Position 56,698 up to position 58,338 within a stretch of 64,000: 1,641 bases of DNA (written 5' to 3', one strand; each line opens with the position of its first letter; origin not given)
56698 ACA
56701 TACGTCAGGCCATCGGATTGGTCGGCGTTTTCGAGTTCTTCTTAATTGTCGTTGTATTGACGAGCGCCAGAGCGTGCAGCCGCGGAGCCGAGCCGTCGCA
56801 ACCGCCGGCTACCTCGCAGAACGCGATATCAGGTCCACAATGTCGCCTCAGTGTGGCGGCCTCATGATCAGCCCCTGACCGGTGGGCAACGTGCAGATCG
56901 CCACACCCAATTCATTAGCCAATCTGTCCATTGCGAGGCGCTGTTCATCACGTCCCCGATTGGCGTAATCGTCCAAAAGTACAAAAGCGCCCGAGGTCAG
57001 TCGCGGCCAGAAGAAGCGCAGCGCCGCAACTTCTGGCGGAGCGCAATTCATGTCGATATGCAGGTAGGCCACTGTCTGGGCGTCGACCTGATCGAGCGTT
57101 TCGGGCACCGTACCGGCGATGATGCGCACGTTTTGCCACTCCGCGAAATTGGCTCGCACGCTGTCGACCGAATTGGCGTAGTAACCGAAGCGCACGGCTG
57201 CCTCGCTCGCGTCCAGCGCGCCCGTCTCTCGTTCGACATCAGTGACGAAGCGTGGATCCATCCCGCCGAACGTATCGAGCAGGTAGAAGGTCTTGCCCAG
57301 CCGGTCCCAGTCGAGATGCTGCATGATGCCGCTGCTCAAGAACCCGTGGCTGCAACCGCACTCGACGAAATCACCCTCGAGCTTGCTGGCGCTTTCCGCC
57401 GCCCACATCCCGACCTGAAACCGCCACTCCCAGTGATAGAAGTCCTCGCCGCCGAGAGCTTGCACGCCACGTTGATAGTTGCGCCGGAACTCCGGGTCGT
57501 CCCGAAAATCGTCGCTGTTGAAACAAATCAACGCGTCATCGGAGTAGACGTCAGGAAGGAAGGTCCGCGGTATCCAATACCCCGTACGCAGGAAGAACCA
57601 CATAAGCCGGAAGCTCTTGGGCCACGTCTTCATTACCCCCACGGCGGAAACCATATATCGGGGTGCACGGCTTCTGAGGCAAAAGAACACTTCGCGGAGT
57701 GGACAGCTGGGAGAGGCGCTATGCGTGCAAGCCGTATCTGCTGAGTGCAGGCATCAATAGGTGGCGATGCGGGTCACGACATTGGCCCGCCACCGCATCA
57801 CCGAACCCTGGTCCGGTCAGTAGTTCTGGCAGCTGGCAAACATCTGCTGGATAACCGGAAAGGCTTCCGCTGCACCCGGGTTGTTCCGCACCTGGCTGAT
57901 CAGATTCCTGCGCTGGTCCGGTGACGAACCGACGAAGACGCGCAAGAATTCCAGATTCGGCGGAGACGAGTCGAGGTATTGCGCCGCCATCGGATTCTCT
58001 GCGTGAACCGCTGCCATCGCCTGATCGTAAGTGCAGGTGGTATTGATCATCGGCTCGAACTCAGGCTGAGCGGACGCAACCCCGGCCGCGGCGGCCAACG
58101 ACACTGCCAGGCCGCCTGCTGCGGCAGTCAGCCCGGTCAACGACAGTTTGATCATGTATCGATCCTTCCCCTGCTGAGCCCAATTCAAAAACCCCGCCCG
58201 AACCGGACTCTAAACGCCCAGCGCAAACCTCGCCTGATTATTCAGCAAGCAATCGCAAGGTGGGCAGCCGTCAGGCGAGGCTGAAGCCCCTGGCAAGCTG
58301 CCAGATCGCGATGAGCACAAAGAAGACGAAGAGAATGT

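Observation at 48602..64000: Compact, rearranged glycopeptidolipid-type NRPS locus: two Mps2-like synthetases flanking gap, a TB8.4-like protein, a methyltransferase and an mbtH remnant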

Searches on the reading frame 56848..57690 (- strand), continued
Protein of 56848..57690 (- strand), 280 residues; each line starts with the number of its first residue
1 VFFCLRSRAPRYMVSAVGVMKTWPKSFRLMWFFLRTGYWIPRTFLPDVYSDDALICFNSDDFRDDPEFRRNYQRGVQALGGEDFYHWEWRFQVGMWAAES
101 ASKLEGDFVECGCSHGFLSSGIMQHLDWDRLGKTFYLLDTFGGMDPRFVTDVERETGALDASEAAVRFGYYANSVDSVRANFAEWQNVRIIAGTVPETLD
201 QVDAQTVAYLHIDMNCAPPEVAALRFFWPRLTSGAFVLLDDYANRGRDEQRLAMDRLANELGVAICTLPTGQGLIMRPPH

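Call 23: find_encoding_contigs(protein=P0003, flank=10000, max_places=3)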
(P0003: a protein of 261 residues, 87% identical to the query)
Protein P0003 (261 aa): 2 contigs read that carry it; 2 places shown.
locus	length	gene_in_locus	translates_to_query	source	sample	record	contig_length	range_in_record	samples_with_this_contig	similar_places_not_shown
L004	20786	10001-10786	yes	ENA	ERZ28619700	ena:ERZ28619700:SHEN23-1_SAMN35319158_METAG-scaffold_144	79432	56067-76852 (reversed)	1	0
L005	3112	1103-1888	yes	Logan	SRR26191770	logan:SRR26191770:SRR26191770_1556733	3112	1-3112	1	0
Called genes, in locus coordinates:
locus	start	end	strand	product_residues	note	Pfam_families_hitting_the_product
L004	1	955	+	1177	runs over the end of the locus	?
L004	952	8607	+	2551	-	PF00501:AMP-binding, PF13193:AMP-binding_C, PF00550:PP-binding, PF00668:Condensation, PF00501:AMP-binding, PF13193:AMP-binding_C, PF00550:PP-binding, PF01370:Epimerase, +1 more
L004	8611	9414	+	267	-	PF11139:SfLAP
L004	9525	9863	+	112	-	-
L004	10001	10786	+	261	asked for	PF05711:TylF, PF13578:Methyltransf_24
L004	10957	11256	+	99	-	-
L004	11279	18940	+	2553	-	PF00501:AMP-binding, PF13193:AMP-binding_C, PF00550:PP-binding, PF00668:Condensation, PF00501:AMP-binding, PF13193:AMP-binding_C, PF00550:PP-binding, PF01370:Epimerase, +1 more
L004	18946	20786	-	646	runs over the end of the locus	PF02518:HATPase_c (weak), PF13589:HATPase_c_3, PF00183:HSP90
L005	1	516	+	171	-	?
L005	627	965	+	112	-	-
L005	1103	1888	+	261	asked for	PF05711:TylF, PF13578:Methyltransf_24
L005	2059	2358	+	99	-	-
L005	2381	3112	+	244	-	?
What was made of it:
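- On Mps2 (GPL NRPS subunit 2): NRPS-2 / mps2a: The orthologue in L004 is 2551 aa with the full order (call 23).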

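Call 52: search_protein_families(library=ncbifam, proteins=[window:56848-57654:-, L004:10957-11256:+], max_evalue=0.01)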
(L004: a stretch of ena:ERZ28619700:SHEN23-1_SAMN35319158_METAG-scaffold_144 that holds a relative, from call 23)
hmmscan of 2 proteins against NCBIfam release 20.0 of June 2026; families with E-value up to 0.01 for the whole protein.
window:56848-57654:- (268 aa): 0 families

L004:10957-11256:+ (99 aa): 0 families

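Call 62: find_encoding_contigs(protein=P0008, flank=10000, max_places=2)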
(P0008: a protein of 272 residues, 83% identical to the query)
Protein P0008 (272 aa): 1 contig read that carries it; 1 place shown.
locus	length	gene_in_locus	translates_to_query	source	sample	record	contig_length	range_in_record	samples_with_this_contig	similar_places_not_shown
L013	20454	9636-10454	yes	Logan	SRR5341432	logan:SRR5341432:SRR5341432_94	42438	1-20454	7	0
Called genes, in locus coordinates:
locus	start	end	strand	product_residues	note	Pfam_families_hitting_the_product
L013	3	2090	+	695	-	?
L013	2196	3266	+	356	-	PF01073:3Beta_HSD, PF01370:Epimerase, PF02719:Polysacc_synt_2 (faint), PF04321:RmlD_sub_bind, PF16363:GDP_Man_Dehyd, PF07993:NAD_binding_4, PF01370:Epimerase, PF16363:GDP_Man_Dehyd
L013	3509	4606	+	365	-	PF01757:Acyl_transf_3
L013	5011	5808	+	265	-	PF05711:TylF, PF13578:Methyltransf_24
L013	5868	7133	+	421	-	PF03033:Glyco_transf_28, PF06722:EryCIII-like_C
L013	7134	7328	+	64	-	-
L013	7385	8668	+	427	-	PF03033:Glyco_transf_28, PF06722:EryCIII-like_C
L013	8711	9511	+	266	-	PF05711:TylF, PF13578:Methyltransf_24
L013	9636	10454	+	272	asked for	PF05711:TylF, PF13578:Methyltransf_24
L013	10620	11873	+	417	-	PF03033:Glyco_transf_28, PF06722:EryCIII-like_C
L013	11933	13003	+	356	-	PF00535:Glycos_transf_2, PF13641:Glyco_tranf_2_3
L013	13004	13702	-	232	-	-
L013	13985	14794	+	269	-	PF00535:Glycos_transf_2, PF10111:Glyco_tranf_2_2 (weak)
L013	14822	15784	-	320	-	PF13578:Methyltransf_24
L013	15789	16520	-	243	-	PF05050:Methyltransf_21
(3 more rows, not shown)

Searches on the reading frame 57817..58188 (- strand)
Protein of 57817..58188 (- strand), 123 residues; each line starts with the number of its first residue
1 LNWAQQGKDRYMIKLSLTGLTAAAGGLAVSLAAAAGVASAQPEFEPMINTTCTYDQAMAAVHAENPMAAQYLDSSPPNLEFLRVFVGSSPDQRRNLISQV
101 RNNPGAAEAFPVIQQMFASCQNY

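Call 5: search_protein_families(library=pfam, proteins=[window:57817-58188:-], max_evalue=0.01)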
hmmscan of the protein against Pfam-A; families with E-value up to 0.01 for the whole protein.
window:57817-58188:- (123 aa): 0 families

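Call 21: list_cluster_members(proteins=[P0121, window:57817-58152:-, window:56848-57654:-])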
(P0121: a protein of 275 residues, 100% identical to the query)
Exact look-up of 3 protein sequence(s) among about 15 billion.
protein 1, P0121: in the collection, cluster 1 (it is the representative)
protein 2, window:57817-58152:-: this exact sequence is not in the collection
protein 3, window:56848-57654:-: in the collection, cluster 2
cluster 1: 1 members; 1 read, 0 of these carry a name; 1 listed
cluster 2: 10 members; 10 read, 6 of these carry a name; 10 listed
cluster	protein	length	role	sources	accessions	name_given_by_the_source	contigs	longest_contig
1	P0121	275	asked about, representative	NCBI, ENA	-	-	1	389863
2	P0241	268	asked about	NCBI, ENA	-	-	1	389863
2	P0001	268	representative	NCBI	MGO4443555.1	class I SAM-dependent methyltransferase [Mycobacterium sp. 2YAF39]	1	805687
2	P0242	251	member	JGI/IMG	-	hypothetical protein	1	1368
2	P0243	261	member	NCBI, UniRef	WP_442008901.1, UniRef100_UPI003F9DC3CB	class I SAM-dependent methyltransferase [Mycobacterium sp. 2YAF39] | class I SAM-dependent methyltransferase n=1 Tax=Mycobacterium sp. 2YAF39 TaxID=3233033 ...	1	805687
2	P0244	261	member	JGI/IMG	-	hypothetical protein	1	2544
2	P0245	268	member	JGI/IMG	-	Methyltransferase domain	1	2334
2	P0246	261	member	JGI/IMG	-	hypothetical protein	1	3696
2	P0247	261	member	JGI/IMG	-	-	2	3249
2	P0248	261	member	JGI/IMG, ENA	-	-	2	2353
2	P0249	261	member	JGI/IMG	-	-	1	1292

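Call 52: search_protein_families(library=ncbifam, proteins=[window:57817-58152:-], max_evalue=0.01)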
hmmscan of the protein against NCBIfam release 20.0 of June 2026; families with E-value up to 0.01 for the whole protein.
window:57817-58152:- (111 aa): 1 family
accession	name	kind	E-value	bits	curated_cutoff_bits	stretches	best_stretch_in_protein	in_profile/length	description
TIGR04529.1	MTB_hemophore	subfamily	2.4e-16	60.4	32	1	40-111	1-77/77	hemophore-related protein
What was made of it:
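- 57817..58152 (-): Secreted TB8.4/Rv1174c-like 'hemophore-related' protein, 111 aa with a signal peptide ending ASA|QPE. Intact. NCBIfam TIGR04529, 60.4 bits against a cut-off of 32 (call 52).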

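Call 54: find_related_loci(query=window:57817-58152:-, collection=metagenome_contigs, flank=10000)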
Query window:57817-58152:- (111 aa) in metagenome_contigs; peptide patterns used: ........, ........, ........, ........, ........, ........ (x = any residue, [..] = any of these).
600 stretches matched a pattern (row limit reached: there are more); 1 encode a relative of the query (tblastn E <= 1e-3); 1 distinct loci.
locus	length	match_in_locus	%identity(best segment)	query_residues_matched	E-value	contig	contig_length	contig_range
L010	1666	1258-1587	69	1-111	2e-52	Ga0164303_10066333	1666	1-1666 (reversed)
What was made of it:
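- Tried and rejected: A metagenome_contigs scan with the TB8.4-like protein gave one 1.7-kb contig (call 54).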
